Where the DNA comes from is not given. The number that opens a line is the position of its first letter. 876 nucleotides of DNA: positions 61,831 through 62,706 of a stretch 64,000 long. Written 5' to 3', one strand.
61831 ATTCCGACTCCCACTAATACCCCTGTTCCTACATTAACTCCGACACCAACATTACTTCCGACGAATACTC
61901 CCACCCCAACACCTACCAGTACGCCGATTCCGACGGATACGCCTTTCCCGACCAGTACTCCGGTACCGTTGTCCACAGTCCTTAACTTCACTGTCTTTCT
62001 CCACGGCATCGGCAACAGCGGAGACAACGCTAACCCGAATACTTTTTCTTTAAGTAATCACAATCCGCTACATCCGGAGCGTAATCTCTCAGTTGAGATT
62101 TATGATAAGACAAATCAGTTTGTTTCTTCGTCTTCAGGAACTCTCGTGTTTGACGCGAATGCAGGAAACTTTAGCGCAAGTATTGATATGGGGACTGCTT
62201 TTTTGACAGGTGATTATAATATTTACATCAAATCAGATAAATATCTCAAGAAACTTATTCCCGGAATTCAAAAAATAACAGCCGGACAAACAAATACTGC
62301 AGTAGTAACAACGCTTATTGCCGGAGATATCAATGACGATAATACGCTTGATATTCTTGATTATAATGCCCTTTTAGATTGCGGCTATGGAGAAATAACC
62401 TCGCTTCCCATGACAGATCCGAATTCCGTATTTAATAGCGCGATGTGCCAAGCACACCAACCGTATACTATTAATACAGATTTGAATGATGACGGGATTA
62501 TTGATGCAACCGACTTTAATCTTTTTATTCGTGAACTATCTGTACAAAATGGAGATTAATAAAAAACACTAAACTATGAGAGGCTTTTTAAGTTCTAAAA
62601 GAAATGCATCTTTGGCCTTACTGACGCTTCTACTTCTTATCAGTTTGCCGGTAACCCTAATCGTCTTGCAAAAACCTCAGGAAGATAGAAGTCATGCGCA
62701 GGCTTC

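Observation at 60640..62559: Near-identical C-terminal modules (about 85% DNA identity over about 600 nt) between paralogs 1 and 2, plus duplicated gene-junction sequence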

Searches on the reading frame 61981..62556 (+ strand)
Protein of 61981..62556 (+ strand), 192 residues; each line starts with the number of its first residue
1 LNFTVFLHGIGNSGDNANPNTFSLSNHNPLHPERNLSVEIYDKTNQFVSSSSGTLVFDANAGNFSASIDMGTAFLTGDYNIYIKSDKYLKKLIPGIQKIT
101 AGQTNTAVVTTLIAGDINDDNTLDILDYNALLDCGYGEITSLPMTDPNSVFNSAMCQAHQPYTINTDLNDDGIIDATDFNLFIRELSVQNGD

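Call 18: search_protein_families(library=pfam, proteins=[window:61981-62556:+], max_evalue=5)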
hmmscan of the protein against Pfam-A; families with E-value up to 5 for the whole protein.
window:61981-62556:+ (192 aa): 2 families
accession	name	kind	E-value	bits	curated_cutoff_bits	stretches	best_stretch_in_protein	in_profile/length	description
PF00404.24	Dockerin_1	-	4.6e-06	27.2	22.9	2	165-186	35-56/57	Dockerin type I domain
PF13202.12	EF-hand_5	-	1.6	8.8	25.9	1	167-182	9-24/25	EF hand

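Call 19: find_homologous_proteins(query=window:61981-62556:+, max_evalue=0.001)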
Query window:61981-62556:+ (192 aa): 13 proteins with E <= 0.001 among 85 candidates.
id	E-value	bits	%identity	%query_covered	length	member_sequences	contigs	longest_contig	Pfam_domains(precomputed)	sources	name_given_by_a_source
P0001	5.0e-66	240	55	100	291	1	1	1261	-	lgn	-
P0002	1.4e-64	236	58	100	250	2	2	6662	-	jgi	-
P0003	5.3e-63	231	57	99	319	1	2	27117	-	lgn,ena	-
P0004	8.5e-62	227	56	100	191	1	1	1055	-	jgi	jgi:hypothetical protein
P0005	4.1e-60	221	53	100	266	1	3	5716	-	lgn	-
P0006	4.4e-47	179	52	82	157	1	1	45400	-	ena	-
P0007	2.6e-41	160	55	67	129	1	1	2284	-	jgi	jgi:hypothetical protein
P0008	3.3e-40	156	46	98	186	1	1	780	-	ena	-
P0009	6.3e-37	146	44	97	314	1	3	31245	PF00404.25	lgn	-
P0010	1.1e-35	142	44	97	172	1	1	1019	-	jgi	jgi:hypothetical protein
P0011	1.3e-25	109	38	99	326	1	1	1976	-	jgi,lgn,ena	-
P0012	9.9e-24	103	37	97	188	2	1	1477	PF00404.25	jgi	-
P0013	6.0e-14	71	34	96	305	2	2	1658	-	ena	-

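Call 23: find_encoding_contigs(protein=P0003, flank=10000, max_places=3)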
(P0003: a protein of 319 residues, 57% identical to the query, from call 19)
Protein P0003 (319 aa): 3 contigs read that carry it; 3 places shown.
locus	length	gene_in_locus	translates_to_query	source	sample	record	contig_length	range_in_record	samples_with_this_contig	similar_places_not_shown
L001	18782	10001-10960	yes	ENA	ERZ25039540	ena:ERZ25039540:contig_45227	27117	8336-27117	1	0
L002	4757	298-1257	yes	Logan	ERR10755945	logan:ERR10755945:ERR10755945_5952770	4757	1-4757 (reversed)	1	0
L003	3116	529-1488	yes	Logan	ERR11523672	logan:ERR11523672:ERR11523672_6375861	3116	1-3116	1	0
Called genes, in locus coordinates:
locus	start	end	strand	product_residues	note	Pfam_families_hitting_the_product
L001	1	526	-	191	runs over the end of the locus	PF01765:RRF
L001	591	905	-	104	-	PF00889:EF_TS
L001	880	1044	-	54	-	-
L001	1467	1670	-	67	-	PF00318:Ribosomal_S2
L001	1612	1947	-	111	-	PF00318:Ribosomal_S2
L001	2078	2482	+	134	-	-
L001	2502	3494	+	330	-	PF00092:VWA, PF13519:VWA_2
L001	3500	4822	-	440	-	PF00464:SHMT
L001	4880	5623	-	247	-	PF01996:F420_ligase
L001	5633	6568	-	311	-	PF00293:NUDIX, PF00186:DHFR_1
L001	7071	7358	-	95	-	PF00303:Thymidylat_synt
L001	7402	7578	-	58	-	-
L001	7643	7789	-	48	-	-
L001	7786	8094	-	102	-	PF22769:DCD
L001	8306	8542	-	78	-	-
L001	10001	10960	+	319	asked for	-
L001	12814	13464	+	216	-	PF00963:Cohesin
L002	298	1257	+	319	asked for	-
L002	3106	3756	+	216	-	PF00963:Cohesin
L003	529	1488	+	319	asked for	-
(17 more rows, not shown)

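Call 24: find_encoding_contigs(protein=P0006, flank=10000, max_places=3)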
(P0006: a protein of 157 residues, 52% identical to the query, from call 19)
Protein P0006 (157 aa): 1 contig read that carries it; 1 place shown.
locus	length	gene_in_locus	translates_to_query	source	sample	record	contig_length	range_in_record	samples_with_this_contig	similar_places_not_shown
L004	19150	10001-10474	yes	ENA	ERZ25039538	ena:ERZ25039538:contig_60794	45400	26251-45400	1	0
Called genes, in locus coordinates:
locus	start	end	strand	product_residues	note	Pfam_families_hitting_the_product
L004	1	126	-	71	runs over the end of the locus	PF01765:RRF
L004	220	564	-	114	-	PF00889:EF_TS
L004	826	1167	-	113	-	PF00318:Ribosomal_S2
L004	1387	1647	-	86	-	PF00318:Ribosomal_S2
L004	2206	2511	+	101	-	PF01079:Hint (weak), PF07591:PT-HINT (faint), PF08517:AXH (weak)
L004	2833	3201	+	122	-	-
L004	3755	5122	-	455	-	PF00464:SHMT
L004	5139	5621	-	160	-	-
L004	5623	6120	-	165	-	PF00186:DHFR_1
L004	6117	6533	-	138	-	PF00303:Thymidylat_synt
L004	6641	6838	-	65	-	-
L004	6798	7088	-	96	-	PF00303:Thymidylat_synt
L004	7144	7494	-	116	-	PF22769:DCD, PF00692:dUTPase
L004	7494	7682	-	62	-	-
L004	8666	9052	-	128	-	PF22769:DCD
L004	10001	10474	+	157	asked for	-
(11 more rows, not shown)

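Call 25: find_related_loci(query=A1, collection=genome_contigs, flank=10000)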
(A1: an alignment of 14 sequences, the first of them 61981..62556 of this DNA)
Query A1 (192 aa) in genome_contigs; peptide patterns used: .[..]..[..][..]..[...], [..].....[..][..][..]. (x = any residue, [..] = any of these).
234 stretches matched a pattern; 160 encode a relative of the query (tblastn E <= 1e-3); the best 80 are kept; 73 distinct loci.
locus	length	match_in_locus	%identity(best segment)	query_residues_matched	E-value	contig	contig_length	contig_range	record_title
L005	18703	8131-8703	56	1-192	1e-74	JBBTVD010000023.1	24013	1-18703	MAG: Patescibacteria group bacterium isolate H14-bin010_1 H14_bin010_1_000000000023, whole genome shotgun sequence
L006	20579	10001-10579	58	1-192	2e-72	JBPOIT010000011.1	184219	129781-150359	MAG: Candidatus Levyibacteriota bacterium isolate MAG_784 c_000000578635, whole genome shotgun sequence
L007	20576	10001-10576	56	1-192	3e-72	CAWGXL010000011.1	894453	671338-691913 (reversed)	MAG: uncultured bacterium isolate MFD09206.bin.2.20 genome assembly, contig: contig_9876, whole genome shotgun sequence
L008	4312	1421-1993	54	1-192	5e-72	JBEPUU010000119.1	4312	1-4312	MAG: bacterium isolate 22E.metabat2_refined.014_sub NODE_23667_length_4312_cov_6.507634, whole genome shotgun sequence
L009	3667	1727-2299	58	1-192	2e-71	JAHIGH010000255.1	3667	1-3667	MAG: Patescibacteria group bacterium isolate KR11_N2.mb.17 KR11_N2.mb.17_k141_169952, whole genome shotgun sequence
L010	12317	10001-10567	56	3-192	6e-71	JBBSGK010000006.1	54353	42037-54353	MAG: Candidatus Levyibacteriota bacterium isolate LS2_sbin.37 LS2_sbin.37_K_383774_L_54353_cov_12.0007, whole genome sho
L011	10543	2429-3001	54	1-192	1e-69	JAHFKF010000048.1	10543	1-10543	MAG: Candidatus Levyibacteriota bacterium isolate nzgw403 NODE_4595_length_10544_cov_3.281109, whole genome shotgun sequ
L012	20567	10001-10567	54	3-192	1e-68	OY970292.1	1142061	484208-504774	MAG: Candidatus Levybacteria bacterium isolate MFD01916.bin.c.8 genome assembly, chromosome: 1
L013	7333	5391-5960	55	1-192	3e-67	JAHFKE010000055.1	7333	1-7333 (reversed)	MAG: Candidatus Levyibacteriota bacterium isolate nzgw402 NODE_8771_length_7334_cov_3.762096, whole genome shotgun seque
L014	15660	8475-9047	52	1-192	3e-67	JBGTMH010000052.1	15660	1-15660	MAG: Patescibacteria group bacterium isolate JTS-RE358 k141_9147800, whole genome shotgun sequence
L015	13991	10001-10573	52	1-192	5e-67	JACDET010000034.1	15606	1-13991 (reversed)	MAG: Candidatus Levyibacteriota bacterium isolate MGR_bin367 SD2903_NODE_497_length_15606_cov_1.078106, whole genome sho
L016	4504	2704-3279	53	1-192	9e-67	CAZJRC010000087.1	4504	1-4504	MAG TPA_asm: uncultured Gammaproteobacteria bacterium isolate binchicken_co251_951 genome assembly, contig: NODE_27914_l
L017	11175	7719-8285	52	3-192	2e-66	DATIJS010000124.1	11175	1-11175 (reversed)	MAG TPA_asm: Candidatus Saccharimonadales bacterium isolate SMAG_U15697 k141_755089, whole genome shotgun sequence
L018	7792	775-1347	52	1-192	3e-66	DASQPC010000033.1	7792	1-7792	MAG TPA_asm: Candidatus Methylomirabilota bacterium isolate SMAG_U10819 k141_2928667, whole genome shotgun sequence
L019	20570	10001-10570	50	1-192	3e-66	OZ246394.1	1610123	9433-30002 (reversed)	MAG: uncultured Gammaproteobacteria bacterium isolate SRP292972_co1_11 genome assembly, chromosome: 1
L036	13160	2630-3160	49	1-192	2e-53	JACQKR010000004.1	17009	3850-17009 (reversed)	MAG: Candidatus Levyibacteriota bacterium isolate NC_groundwater_1182_Ag_S-0.1um_43_56 S_p1_S3_coassembly_k141_317109, w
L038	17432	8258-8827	44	1-191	1e-50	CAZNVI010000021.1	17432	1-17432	MAG TPA_asm: uncultured Gammaproteobacteria bacterium isolate SRP192515_co1_25 genome assembly, contig: NODE_3094_length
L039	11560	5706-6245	48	1-192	1e-49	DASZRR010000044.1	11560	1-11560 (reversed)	MAG TPA_asm: Patescibacteria group bacterium isolate SMAG_U6029 k141_482954, whole genome shotgun sequence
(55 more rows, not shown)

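Call 28: predict_structure(alignment_id=A1)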
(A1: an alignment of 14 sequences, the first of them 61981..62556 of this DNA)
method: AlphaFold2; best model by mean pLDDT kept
length: 192 residues; sequences in the alignment: 14
mean_pLDDT: 79.6   pTM: 0.74
mean pLDDT of the five models: 79.6, 78.8, 74.7, 70.1, 69.8
residues with pLDDT >= 90: 65; 70-90: 85; 50-70: 29; < 50: 13
segments of 3 or more residues with pLDDT < 50: 17-22, 137-139
pLDDT, mean of each block of 10 residues (from residue 1): 89 56 72 93 93 93 91 91 90 92 92 82 70 61 56 74 77 79 70 42
secondary structure, 60 per line:
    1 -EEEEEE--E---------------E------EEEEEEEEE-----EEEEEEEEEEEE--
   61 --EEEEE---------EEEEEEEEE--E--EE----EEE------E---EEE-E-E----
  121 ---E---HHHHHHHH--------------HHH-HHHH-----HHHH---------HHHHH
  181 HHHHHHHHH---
elements in order: E2-7 E33-41 E47-58 E63-67 E77-85 E97-99 E110-112 H128-135 H154-157 H163-166 H176-189

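Call 29: search_protein_representatives(alignment_id=A1)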
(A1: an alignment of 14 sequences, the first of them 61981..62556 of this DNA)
Query: 14 sequences, 289 profile positions. Proteins with E-value up to 0.001 (for the whole library): 2656; up to 1e-10: 1944; up to 1e-30: 1030. The best 150 are listed.
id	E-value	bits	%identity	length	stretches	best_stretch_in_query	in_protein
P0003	1.8e-114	398.7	-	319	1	6-289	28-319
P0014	1.4e-99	349.8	-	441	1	10-289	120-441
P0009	1.6e-92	326.6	-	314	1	6-289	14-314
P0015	3.5e-91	322.2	-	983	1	60-289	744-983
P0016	4.5e-90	318.6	-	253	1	49-289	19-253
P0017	1.2e-89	317.2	-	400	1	9-289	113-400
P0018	4.7e-88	311.9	-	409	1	14-289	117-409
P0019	3.7e-87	309.0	-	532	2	77-289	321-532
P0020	1.2e-84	300.8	-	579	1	54-289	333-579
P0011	3.1e-83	296.1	-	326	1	1-289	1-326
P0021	3.3e-81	289.5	-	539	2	61-288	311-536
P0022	4.0e-81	289.2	-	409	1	13-289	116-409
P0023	2.2e-80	286.7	-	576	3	56-288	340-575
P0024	4.4e-80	285.8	-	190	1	100-289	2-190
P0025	4.8e-78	279.1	-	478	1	37-289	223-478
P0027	1.7e-76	274.0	-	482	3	24-289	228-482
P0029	6.7e-76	272.0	-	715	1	64-285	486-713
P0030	5.9e-75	269.0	-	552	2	71-289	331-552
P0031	6.9e-75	268.7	-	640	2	38-289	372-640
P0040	4.1e-72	259.6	-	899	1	77-289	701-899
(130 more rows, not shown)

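Call 33: list_cluster_members(proteins=[P0014, P0015])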
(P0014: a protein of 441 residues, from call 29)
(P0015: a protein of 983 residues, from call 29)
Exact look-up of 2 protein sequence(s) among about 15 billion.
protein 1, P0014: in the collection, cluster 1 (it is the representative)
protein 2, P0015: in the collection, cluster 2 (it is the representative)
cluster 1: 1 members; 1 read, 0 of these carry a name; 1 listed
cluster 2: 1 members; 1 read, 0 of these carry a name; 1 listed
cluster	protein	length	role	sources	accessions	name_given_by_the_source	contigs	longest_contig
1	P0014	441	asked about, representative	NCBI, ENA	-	-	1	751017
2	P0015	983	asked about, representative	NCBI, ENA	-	-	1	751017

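Call 36: search_solved_structures(query=A1, max_evalue=1, show_alignments=2)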
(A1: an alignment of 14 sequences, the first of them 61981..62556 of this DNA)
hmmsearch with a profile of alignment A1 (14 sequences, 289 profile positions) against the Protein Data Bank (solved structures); distinct sequences matched with E-value up to 1: 17.
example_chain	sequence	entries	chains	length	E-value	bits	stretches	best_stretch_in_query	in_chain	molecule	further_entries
2b59_B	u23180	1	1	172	2.7e-05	27.1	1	172-275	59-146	Cellulosomal scaffolding protein A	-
3kcp_A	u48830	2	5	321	0.00011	25.2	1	173-275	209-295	Cellulosomal-scaffolding protein A | Cellulosome anchoring protein cohesin region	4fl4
5g5d_B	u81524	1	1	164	0.00027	23.8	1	172-275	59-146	CELLULOSOMAL-SCAFFOLDING PROTEIN A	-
1daq_A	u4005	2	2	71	0.004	20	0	259-277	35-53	ENDOGLUCANASE SS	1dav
4fl4_A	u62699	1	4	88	0.005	19.7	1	257-281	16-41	Glycoside hydrolase family 9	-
2mte_A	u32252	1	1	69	0.0052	19.7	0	259-277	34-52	Cellulose 1,4-beta-cellobiosidase (reducing end) CelS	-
5hfs_A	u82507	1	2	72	0.052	16.4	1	113-169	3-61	Gingipain R2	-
7pq4_A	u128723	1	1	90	0.06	16.2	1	112-168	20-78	Arginine-specific cysteine proteinase (Arg-gingipain)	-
4wi0_B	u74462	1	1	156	0.064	16.1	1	164-216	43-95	Cellulosomal scaffoldin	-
4u3s_B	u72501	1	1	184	0.12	15.2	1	164-216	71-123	Cellulosomal scaffoldin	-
5ag9_A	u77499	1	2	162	0.12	15.2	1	45-168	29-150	Gingipain R2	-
1ohz_B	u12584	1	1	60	0.16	14.8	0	258-281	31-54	ENDO-1,4-BETA-XYLANASE Y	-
5ag8_A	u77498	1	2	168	0.16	14.7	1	108-168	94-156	GINGIPAIN R2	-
3ul4_B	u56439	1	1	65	0.22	14.3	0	262-278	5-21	Cellulosome enzyme, dockerin type I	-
2ccl_B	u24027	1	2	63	0.46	13.3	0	258-281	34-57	ENDO-1,4-BETA-XYLANASE Y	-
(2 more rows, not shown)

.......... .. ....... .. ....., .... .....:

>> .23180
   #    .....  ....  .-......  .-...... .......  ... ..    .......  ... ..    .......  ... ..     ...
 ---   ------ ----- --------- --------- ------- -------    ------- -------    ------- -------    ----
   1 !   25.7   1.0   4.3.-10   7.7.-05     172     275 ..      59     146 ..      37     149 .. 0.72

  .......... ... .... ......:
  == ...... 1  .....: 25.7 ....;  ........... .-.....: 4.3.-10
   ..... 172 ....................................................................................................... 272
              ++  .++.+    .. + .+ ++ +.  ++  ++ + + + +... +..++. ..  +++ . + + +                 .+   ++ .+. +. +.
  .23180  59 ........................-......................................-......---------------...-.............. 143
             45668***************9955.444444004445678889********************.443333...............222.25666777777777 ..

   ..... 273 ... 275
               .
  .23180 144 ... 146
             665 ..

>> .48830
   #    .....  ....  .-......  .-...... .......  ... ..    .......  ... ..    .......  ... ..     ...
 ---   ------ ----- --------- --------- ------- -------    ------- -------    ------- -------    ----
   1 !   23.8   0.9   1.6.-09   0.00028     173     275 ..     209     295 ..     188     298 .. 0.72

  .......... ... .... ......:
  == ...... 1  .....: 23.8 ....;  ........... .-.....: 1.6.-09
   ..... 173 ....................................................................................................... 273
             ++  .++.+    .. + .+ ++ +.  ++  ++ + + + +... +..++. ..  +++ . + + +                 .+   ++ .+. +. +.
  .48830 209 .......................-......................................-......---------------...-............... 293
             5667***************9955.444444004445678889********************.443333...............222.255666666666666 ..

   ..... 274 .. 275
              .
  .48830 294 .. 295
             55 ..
